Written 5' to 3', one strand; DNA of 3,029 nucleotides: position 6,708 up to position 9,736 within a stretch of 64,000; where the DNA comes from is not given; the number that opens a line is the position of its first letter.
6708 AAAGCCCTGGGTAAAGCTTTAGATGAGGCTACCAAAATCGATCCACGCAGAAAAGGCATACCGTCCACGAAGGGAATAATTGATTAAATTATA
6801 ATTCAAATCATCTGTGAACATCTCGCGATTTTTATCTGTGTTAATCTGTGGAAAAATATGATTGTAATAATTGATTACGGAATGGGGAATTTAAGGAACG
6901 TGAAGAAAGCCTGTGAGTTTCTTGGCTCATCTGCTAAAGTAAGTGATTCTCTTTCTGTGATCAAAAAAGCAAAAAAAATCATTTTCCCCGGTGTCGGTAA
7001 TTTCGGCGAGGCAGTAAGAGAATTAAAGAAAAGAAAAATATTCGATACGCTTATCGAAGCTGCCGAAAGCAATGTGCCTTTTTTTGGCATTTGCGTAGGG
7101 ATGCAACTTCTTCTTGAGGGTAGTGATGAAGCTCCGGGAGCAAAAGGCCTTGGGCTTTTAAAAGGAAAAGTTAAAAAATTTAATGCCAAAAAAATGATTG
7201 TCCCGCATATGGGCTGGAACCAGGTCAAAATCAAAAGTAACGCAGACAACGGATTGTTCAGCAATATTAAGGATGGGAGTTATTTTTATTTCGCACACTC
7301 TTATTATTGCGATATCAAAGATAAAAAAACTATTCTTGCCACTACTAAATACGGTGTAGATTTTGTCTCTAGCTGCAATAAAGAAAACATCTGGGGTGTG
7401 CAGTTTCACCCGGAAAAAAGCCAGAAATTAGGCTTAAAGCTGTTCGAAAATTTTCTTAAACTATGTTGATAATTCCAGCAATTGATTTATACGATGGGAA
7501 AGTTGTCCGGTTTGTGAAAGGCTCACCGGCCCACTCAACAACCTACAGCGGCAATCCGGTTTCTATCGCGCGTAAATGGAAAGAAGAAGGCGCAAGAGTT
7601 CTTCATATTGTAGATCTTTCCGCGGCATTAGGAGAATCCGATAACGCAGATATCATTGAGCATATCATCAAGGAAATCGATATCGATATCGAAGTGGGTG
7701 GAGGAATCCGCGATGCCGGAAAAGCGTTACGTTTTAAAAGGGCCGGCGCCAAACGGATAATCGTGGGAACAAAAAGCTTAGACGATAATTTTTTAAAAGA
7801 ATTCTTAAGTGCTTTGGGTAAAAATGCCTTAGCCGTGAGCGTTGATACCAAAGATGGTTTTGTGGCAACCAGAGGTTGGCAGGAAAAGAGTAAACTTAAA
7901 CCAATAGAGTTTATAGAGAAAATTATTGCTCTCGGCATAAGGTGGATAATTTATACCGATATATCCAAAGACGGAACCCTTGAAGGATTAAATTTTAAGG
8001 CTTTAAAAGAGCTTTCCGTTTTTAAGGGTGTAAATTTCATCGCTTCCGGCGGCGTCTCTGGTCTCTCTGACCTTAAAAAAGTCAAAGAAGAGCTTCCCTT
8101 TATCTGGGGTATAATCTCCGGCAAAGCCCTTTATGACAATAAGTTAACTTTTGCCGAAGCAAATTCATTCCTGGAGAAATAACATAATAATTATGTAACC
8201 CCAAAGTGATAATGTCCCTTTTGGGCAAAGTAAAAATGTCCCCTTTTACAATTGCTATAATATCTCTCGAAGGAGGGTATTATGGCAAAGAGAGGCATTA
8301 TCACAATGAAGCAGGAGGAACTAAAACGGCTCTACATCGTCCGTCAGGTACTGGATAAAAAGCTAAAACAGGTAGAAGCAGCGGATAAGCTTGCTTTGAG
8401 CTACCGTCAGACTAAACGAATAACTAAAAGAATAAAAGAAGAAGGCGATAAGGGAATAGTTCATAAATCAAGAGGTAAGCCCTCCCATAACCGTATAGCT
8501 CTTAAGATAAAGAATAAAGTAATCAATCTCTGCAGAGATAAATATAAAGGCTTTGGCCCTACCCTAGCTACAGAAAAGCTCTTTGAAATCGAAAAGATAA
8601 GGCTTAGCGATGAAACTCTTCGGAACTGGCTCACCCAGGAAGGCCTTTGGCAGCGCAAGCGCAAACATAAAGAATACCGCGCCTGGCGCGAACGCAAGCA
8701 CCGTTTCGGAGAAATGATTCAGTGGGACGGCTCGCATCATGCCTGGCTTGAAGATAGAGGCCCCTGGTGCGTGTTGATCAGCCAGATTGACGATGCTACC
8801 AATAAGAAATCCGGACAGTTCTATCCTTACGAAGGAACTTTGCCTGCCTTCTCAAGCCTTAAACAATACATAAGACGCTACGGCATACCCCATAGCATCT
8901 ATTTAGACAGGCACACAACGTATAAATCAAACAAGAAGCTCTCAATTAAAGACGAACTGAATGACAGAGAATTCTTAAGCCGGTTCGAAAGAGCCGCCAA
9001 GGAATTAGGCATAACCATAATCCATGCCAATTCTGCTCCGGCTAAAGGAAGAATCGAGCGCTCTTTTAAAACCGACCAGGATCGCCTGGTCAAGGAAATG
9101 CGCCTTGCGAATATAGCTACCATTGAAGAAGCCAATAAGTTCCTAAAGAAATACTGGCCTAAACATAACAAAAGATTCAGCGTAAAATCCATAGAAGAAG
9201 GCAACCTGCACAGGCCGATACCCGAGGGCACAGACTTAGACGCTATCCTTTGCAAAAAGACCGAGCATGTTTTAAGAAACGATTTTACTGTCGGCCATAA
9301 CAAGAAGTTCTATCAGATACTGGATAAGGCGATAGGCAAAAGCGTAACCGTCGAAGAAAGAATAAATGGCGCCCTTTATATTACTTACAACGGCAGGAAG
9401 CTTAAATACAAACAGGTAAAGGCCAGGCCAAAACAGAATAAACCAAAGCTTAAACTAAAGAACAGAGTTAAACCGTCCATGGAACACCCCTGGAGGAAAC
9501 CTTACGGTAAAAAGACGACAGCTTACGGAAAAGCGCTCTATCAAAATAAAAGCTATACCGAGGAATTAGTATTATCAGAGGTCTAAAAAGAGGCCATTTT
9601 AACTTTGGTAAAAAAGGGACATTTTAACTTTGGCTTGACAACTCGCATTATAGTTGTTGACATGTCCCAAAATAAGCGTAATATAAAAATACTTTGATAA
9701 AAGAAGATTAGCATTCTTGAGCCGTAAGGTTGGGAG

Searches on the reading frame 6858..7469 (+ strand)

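Call 42: search_protein_families(library=pfam, proteins=[window:6858-7469:+], max_evalue=0.001)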
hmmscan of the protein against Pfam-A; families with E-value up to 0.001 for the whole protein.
window:6858-7469:+ (203 aa): 4 families
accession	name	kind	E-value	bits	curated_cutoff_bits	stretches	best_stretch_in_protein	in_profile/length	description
PF00117.34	GATase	-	4.2e-22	79.2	22.8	1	3-200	1-187/190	Glutamine amidotransferase class-I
PF07685.20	GATase_3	-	2.6e-07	30.9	27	1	32-115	37-124/196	CobB/CobQ-like glutamine amidotransferase domain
PF07722.19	Peptidase_C26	-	2.1e-06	28.1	20.5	1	66-186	99-219/219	Peptidase C26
PF01174.25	SNO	-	5.7e-06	26.8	27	1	22-200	18-183/188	SNO glutamine amidotransferase family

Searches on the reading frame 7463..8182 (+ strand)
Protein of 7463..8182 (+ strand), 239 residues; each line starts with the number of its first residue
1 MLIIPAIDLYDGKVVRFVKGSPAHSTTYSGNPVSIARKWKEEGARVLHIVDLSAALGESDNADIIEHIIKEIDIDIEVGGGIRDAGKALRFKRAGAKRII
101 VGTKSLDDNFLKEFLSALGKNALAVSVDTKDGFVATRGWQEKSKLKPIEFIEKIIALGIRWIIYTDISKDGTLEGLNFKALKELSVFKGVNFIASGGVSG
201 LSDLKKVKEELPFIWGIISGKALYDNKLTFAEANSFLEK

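Call 42: search_protein_families(library=pfam, proteins=[window:7463-8182:+], max_evalue=0.001)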
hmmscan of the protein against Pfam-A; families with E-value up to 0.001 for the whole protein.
window:7463-8182:+ (239 aa): 1 family
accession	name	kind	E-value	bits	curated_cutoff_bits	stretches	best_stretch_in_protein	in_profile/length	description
PF00977.27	His_biosynth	-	4.8e-69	232.7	23.6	1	3-229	2-228/228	Histidine biosynthesis protein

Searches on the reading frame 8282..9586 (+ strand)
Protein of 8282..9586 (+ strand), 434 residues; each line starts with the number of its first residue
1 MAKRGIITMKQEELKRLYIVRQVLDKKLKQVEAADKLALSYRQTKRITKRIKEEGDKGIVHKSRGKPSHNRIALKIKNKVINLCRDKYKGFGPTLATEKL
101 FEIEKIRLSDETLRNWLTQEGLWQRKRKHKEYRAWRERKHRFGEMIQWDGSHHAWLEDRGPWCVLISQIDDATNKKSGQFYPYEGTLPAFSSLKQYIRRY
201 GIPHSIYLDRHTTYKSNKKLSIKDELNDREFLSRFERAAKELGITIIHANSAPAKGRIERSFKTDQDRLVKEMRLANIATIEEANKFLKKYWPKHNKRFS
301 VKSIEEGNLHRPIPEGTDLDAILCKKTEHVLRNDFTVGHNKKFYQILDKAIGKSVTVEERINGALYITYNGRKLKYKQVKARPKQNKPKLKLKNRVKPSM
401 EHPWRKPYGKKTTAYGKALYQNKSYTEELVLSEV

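Call 42: search_protein_families(library=pfam, proteins=[window:8282-9586:+], max_evalue=0.001)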
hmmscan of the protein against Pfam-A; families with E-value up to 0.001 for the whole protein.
window:8282-9586:+ (434 aa): 3 families
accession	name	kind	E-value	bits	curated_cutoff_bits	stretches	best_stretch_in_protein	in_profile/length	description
PF13518.12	HTH_28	-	1.1e-05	25.8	25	1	16-66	2-51/52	Helix-turn-helix domain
PF13384.12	HTH_23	-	0.00014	22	24.6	1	12-58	3-48/50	Homeodomain-like domain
PF13565.12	HTH_32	-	0.00021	22.2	33.7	1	46-117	4-73/73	Homeodomain-like domain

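Call 45: search_protein_families(library=ncbifam, proteins=[window:8282-9586:+], max_evalue=1)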
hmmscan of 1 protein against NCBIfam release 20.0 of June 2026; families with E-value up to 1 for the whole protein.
window:8282-9586:+ (434 aa): 3 families
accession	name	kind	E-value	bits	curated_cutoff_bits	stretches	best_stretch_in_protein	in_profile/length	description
NF033594.2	transpos_ISNCY_2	equivalog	7.6e-112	374.1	250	1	19-378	2-366/368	ISNCY family transposase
NF033577.2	transpos_IS481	equivalog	1.4e-27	96.9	224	1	15-296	1-267/284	IS481 family transposase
NF033545.0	transpos_IS630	equivalog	0.00024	20.6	100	1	22-145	7-133/299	IS630 family transposase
